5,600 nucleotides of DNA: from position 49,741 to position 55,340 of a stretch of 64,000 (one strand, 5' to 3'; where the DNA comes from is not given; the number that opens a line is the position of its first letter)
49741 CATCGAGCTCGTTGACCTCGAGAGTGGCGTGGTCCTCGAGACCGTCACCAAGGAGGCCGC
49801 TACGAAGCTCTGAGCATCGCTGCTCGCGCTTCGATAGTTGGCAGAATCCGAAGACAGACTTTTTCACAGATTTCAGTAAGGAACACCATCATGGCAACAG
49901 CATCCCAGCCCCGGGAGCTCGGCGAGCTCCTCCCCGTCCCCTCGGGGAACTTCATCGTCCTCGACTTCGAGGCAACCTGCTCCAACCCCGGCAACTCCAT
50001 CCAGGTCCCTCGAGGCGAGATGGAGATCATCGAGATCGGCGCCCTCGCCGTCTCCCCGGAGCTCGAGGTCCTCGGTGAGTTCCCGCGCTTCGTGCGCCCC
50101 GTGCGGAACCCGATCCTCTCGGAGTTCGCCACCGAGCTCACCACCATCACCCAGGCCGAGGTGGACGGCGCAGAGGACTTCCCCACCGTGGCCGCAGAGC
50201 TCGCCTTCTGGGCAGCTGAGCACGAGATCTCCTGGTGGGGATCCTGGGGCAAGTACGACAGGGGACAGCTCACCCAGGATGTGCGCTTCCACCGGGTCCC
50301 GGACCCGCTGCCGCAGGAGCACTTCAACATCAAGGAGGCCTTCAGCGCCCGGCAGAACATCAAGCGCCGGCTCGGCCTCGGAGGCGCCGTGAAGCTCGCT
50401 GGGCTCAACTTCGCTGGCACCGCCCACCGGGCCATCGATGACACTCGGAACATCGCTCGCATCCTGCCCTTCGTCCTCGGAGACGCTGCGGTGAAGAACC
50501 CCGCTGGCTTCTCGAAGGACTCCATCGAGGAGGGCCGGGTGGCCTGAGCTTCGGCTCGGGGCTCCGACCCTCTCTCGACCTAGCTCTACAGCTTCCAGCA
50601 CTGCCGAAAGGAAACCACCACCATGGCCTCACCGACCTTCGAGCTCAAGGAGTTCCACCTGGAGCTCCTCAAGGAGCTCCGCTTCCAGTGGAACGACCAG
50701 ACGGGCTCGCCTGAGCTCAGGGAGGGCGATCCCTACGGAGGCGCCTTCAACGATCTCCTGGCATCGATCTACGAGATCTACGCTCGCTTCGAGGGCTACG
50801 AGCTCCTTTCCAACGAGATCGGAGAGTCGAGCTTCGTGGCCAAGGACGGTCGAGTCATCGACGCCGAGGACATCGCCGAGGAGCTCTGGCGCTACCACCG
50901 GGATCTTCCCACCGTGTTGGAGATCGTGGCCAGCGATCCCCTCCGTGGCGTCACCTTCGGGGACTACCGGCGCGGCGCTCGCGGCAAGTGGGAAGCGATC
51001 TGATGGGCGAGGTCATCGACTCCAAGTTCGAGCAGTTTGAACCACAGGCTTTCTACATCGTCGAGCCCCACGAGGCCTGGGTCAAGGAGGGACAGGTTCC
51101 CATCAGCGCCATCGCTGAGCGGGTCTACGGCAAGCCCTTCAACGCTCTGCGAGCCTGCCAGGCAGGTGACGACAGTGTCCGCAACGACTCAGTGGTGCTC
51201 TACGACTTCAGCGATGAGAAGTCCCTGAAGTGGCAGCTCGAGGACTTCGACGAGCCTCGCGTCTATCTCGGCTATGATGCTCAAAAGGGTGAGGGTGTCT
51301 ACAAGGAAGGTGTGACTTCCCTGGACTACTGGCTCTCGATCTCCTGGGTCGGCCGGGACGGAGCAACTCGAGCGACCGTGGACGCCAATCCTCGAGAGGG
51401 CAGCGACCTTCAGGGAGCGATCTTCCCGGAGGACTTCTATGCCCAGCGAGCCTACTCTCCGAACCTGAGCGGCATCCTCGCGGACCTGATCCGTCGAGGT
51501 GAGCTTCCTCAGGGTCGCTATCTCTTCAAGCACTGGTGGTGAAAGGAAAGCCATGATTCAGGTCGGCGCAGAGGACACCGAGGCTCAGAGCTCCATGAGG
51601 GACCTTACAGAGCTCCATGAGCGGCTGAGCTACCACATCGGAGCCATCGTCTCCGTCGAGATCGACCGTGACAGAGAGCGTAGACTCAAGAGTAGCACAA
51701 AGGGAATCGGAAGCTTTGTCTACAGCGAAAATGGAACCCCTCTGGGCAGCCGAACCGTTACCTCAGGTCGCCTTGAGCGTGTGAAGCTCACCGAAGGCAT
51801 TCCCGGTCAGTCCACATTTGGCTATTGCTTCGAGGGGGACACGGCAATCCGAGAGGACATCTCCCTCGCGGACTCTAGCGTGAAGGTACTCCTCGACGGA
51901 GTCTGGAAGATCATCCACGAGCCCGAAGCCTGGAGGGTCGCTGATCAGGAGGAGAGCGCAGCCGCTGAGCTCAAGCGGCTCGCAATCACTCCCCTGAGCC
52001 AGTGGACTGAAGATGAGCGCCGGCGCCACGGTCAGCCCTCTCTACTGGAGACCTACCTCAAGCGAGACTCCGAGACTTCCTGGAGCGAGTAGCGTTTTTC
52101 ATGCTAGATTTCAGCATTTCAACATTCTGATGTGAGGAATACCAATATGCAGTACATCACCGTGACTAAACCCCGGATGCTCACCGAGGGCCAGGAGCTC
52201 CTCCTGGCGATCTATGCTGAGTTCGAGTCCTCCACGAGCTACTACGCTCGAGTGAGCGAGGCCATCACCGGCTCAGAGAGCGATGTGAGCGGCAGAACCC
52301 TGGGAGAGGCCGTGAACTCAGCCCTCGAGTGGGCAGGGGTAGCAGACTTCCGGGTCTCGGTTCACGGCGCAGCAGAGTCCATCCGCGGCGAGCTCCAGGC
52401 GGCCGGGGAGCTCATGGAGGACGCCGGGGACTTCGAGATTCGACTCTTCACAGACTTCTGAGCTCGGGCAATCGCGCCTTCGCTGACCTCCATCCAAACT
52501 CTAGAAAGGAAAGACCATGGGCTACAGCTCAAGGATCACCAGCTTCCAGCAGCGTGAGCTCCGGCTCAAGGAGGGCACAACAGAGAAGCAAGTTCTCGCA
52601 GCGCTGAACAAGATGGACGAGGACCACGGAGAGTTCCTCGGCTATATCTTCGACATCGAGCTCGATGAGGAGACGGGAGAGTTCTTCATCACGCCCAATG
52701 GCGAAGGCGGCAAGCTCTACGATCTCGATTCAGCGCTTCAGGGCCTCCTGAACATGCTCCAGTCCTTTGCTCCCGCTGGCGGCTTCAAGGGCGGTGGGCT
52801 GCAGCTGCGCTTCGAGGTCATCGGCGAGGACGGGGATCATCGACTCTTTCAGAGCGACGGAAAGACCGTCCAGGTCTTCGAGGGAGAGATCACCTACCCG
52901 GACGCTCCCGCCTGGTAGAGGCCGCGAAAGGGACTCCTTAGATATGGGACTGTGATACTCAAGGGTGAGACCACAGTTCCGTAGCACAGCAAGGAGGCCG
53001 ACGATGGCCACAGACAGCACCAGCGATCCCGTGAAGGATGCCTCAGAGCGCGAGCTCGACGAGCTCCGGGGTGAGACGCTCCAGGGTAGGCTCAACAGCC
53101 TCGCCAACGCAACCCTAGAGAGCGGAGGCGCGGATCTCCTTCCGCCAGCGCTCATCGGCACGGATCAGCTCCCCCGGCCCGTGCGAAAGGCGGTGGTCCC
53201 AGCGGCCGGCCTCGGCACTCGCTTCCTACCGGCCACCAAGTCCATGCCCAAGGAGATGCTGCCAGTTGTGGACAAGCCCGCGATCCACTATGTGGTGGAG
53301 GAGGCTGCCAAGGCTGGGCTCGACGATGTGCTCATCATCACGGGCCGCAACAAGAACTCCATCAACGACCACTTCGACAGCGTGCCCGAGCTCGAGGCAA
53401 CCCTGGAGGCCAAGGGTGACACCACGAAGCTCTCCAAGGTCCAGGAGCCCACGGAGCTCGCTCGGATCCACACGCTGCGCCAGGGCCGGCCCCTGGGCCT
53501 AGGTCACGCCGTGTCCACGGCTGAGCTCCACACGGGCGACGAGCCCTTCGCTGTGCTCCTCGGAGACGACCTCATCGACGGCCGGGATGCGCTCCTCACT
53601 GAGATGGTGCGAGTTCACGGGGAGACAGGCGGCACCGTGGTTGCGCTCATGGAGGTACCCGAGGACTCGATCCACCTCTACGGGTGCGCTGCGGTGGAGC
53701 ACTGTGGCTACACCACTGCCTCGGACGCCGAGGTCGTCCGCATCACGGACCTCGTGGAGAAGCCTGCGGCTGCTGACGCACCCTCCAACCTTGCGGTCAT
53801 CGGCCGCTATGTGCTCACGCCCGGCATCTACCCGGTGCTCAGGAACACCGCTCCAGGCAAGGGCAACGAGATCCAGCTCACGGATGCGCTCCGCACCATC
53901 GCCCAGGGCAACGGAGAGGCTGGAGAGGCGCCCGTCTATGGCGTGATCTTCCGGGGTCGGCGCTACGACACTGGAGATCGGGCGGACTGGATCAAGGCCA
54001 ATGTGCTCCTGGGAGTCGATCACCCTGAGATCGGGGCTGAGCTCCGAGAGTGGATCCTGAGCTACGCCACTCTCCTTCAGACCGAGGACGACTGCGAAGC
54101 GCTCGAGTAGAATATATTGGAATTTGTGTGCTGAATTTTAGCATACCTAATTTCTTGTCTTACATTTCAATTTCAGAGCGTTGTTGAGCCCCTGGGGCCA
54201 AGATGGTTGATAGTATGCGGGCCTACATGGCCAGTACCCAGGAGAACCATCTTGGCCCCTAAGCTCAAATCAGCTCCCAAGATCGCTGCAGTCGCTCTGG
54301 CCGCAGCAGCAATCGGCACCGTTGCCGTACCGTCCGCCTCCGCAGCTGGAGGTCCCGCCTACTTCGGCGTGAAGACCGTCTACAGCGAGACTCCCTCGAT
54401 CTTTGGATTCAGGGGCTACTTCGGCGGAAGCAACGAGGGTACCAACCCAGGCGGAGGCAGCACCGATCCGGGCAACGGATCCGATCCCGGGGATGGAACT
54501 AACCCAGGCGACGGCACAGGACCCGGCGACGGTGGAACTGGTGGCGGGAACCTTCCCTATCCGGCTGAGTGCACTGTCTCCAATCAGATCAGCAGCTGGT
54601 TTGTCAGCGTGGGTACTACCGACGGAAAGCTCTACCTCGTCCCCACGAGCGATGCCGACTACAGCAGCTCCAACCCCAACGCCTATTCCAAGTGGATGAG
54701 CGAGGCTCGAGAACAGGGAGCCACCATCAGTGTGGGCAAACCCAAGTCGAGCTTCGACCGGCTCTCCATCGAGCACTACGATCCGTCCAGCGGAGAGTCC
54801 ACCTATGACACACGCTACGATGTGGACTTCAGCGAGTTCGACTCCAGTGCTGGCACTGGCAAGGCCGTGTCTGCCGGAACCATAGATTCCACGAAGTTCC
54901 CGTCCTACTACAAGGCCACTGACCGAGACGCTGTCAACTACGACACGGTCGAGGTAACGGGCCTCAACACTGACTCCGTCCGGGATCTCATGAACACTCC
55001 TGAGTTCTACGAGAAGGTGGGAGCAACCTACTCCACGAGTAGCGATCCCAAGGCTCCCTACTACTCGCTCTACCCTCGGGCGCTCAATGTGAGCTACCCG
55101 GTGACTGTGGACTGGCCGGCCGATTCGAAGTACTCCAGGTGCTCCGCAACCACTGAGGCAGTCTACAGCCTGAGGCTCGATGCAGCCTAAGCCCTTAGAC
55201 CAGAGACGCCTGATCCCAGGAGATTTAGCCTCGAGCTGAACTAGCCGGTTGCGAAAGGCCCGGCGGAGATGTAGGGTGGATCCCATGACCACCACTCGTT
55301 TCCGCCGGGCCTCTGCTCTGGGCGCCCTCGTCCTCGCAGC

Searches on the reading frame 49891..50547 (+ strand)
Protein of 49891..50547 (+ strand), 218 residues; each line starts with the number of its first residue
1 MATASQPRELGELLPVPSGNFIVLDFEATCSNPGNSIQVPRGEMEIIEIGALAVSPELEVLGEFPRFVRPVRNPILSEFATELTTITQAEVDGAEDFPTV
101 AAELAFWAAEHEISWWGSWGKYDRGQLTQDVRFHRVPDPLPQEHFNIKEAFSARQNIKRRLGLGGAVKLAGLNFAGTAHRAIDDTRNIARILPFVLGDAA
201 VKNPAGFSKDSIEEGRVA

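Call 67: search_protein_families(library=pfam, proteins=[window:49891-50547:+], max_evalue=0.01)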
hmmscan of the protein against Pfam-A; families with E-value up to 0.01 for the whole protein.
window:49891-50547:+ (218 aa): 1 family
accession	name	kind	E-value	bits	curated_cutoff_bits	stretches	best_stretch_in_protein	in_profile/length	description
PF00929.31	RNase_T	-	2.9e-18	67.4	24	1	22-192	1-164/164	Exonuclease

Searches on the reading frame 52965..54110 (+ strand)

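Call 19: search_protein_families(library=pfam, proteins=[window:52965-54110:+], max_evalue=0.01)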
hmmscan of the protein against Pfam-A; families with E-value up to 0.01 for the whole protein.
window:52965-54110:+ (381 aa): 2 families
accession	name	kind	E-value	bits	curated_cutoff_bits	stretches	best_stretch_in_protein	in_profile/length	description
PF00483.29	NTP_transferase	-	4e-27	95.8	21.2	1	75-346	1-239/245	Nucleotidyl transferase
PF12804.13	NTP_transf_3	-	2.3e-06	28.3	27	1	76-135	1-53/160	MobA-like NTP transferase domain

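Call 20: search_protein_families(library=phrogs, proteins=[window:52965-54110:+], max_evalue=0.001)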
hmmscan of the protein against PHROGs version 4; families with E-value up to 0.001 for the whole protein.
window:52965-54110:+ (381 aa): 1 family
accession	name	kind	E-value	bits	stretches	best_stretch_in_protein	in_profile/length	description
phrog_3980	-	unknown function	9.1e-27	94.8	1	74-312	3-214/495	-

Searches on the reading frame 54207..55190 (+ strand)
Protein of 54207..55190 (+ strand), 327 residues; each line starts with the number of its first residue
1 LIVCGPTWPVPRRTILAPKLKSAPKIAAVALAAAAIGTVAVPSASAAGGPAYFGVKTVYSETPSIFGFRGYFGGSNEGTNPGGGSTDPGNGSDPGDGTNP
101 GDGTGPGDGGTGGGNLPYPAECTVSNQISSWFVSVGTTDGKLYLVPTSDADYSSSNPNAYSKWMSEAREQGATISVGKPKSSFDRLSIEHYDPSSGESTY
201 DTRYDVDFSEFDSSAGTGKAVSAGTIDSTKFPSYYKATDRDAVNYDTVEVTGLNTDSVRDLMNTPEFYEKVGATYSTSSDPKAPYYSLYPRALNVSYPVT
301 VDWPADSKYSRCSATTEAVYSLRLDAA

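Call 67: search_protein_families(library=pfam, proteins=[window:54207-55190:+], max_evalue=0.01)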
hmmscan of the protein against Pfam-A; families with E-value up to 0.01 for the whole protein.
window:54207-55190:+ (327 aa): 0 families

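Call 73: search_protein_families(library=phrogs, proteins=[window:54207-55190:+], max_evalue=0.001)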
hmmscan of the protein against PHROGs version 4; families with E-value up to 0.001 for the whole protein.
window:54207-55190:+ (327 aa): 1 family
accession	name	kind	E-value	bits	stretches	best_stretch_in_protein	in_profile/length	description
phrog_20392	-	unknown function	0.00078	20.3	0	73-119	66-111/228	-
